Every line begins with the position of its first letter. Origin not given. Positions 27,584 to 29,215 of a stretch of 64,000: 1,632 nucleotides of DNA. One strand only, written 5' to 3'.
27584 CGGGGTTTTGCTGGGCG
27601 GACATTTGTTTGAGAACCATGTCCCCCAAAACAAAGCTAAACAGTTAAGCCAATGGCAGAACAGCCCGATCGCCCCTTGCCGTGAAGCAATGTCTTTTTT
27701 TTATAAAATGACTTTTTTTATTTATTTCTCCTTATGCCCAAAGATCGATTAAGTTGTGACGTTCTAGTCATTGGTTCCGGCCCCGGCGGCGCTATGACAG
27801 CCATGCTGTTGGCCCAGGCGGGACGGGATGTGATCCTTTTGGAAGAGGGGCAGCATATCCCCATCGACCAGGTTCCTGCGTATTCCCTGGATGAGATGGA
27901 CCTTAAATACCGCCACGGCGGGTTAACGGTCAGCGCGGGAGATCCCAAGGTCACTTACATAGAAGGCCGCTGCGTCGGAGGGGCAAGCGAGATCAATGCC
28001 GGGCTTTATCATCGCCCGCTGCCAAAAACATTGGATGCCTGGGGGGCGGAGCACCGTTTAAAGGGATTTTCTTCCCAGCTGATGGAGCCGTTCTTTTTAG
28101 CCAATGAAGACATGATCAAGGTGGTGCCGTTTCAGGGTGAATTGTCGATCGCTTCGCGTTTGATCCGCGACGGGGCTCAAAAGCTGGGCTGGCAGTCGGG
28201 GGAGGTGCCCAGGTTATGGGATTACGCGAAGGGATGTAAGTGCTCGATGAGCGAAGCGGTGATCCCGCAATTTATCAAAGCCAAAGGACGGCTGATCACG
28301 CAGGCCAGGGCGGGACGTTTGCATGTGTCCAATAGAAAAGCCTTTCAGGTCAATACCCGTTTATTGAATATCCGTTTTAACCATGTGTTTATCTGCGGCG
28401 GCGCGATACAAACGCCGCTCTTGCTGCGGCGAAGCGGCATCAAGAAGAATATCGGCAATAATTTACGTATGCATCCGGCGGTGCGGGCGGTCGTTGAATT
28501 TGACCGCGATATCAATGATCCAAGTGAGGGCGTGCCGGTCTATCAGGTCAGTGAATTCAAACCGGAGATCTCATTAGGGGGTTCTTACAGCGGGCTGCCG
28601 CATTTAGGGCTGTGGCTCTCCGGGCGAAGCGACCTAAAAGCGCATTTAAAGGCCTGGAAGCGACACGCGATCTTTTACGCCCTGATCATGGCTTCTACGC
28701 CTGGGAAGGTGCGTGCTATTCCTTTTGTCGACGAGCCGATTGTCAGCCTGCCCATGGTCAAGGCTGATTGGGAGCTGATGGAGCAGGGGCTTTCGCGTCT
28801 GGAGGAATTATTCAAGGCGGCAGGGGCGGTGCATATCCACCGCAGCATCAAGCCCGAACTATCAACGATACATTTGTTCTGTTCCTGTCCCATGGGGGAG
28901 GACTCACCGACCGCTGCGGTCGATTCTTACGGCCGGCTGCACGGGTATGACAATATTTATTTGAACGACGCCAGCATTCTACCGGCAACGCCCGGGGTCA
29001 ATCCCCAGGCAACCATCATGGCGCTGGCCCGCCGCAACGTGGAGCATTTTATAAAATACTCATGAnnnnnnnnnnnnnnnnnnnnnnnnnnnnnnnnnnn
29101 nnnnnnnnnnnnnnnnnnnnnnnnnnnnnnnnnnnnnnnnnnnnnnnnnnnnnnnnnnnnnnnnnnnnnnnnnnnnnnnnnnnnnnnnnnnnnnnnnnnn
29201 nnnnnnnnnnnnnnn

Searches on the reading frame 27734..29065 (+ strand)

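Call 6: search_protein_families(library=pfam, proteins=[window:27734-29065:+], max_evalue=0.01)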
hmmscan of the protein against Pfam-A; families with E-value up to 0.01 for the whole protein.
window:27734-29065:+ (443 aa): 9 families
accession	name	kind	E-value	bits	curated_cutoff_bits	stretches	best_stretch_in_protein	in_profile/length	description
PF00732.25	GMC_oxred_N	-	1.5e-27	97.3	23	1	59-249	5-218/218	GMC oxidoreductase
PF05199.19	GMC_oxred_C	-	4.9e-18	66.5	24.6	1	343-432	28-139/139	GMC oxidoreductase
PF01494.25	FAD_binding_3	-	8.8e-08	32.2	22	1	8-38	2-32/349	FAD binding domain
PF01266.30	DAO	-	6.3e-07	29.7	27.9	1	9-40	1-32/353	FAD dependent oxidoreductase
PF07992.20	Pyr_redox_2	-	5.4e-06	26.5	26.1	1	9-49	2-42/291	Pyridine nucleotide-disulphide oxidoreductase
PF00890.30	FAD_binding_2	-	3.5e-05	23.6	20.4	1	9-41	1-33/414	FAD binding domain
PF13450.12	NAD_binding_8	-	6.1e-05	23.7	21.9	1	12-42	1-31/68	NAD(P)-binding Rossmann-like domain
PF03486.20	HI0933_like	-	6.8e-05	22.9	50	1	9-41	2-34/244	HI0933-like protein Rossmann domain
PF12831.13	FAD_oxidored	-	0.0001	22.2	27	1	9-41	1-33/416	FAD dependent oxidoreductase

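Call 72: search_protein_families(library=ncbifam, proteins=[window:27734-29065:+], max_evalue=0.001)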
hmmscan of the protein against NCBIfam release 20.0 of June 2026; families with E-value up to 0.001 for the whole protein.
window:27734-29065:+ (443 aa): 22 families
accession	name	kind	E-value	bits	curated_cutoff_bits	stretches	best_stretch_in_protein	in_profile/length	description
NF002550.0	PRK02106.1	subfamily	6.1e-22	77.8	605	2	377-437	470-531/563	choline dehydrogenase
TIGR04542.1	GMC_mycofac_2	equivalog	1.8e-21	76.7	400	2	9-259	1-258/425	mycofactocin system GMC family oxidoreductase MftG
TIGR03970.1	mycofact_MftG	equivalog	5.3e-21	75.1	387.45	1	361-437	406-484/487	mycofactocin dehydrogenase MftG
TIGR01810.1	betA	equivalog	5.9e-16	58.2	732.1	2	377-437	463-524/532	choline dehydrogenase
NF038210.1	GMC_mycofac_3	equivalog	2.2e-15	56.5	300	1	10-106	1-95/418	mycofactocin system GMC family oxidoreductase MftG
NF058674.1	CholsOxChoxAB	equivalog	3.1e-15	55.7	850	2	378-438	471-531/535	cholesterol oxidase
TIGR02462.1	pyranose_ox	equivalog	2e-07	30.3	544.9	1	378-440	482-544/548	pyranose oxidase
TIGR02032.1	GG-red-SF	subfamily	3.5e-07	30.2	158.8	1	9-41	2-34/297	geranylgeranyl reductase family protein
NF004829.0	PRK06183.1-3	subfamily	2.3e-06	26.7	390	1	6-39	7-40/520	bifunctional 3-(3-hydroxy-phenyl)propionate/3-hydroxycinnamic acid hydroxylase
NF003585.0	PRK05249.1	equivalog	1.1e-05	24.3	465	1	6-41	5-40/464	Si-specific NAD(P)(+) transhydrogenase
TIGR01372.1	soxA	subfamily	1.4e-05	23.1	1164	1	7-40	168-201/996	sarcosine oxidase subunit alpha family protein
NF010374.0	PRK13800.1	equivalog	1.5e-05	23.5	1196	1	4-39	10-45/898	fumarate reductase/succinate dehydrogenase flavoprotein subunit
NF004789.0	PRK06134.1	subfamily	3.9e-05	22.4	747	1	5-40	10-45/581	FAD-dependent oxidoreductase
NF049967.1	QhpG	equivalog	6.5e-05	22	240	1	10-40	1-31/423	flavin-dependent monooxygenase QhpG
TIGR02023.1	BchP-ChlP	subfamily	7.3e-05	21.9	343.3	1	9-39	2-32/388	geranylgeranyl diphosphate reductase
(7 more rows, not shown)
